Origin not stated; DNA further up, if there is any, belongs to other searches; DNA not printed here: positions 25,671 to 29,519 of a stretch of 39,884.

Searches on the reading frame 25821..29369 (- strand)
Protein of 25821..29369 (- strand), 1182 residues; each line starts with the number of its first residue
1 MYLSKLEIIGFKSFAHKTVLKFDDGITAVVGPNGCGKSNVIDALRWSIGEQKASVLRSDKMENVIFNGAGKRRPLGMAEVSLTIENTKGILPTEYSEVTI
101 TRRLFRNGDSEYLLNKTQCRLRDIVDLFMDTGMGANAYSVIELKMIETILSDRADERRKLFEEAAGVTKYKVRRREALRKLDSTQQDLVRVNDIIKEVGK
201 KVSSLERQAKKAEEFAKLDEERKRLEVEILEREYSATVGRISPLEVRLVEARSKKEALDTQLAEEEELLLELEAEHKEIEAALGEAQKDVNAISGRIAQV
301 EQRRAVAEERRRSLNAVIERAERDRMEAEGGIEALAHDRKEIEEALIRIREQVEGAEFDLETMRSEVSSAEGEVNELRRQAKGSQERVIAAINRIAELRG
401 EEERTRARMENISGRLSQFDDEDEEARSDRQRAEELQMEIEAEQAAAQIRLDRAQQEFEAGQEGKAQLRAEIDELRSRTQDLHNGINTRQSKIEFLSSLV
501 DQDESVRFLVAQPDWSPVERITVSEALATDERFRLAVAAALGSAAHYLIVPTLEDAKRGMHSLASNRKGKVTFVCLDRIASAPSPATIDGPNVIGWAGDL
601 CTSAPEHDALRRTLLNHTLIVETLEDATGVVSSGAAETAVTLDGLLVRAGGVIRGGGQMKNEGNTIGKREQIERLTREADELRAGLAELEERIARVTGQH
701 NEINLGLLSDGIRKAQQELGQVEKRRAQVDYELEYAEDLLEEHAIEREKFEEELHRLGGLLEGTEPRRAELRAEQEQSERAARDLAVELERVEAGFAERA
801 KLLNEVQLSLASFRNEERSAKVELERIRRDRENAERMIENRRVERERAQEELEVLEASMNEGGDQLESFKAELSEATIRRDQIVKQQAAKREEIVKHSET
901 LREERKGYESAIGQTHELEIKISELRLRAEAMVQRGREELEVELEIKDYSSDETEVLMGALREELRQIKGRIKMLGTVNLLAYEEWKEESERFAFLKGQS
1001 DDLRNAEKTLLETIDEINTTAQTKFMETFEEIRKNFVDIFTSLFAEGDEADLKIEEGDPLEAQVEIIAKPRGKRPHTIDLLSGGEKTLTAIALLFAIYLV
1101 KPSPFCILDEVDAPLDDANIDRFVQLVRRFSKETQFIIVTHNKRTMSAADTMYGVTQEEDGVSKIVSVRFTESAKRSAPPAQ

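Call 13: search_protein_families(library=pfam, proteins=[window:25821-29369:-], max_evalue=0.001)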
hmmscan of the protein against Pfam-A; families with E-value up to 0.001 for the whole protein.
window:25821-29369:- (1182 aa): 7 families
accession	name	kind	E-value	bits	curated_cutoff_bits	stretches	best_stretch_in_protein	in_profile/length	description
PF02463.25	SMC_N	-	2.2e-70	236.9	40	1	2-1164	1-220/220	RecF/RecN/SMC N terminal domain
PF06470.18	SMC_hinge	-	3.9e-19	69.6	22.5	1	522-628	7-113/116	SMC proteins Flexible Hinge Domain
PF13304.12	AAA_21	-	7.6e-15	56.2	27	2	984-1142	107-299/304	AAA domain, putative AbiEii toxin, Type IV TA system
PF13476.12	AAA_23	-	7.7e-13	50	27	1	5-273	1-167/201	AAA domain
PF13175.12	AAA_15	-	1.6e-11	44.9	32.1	1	1-376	1-274/374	AAA ATPase domain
PF00005.33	ABC_tran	-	5e-06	27.6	25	0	26-55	13-42/137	ABC transporter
PF13555.12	AAA_29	-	2.4e-05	24.4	27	1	3-44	1-42/61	P-loop containing region of AAA domain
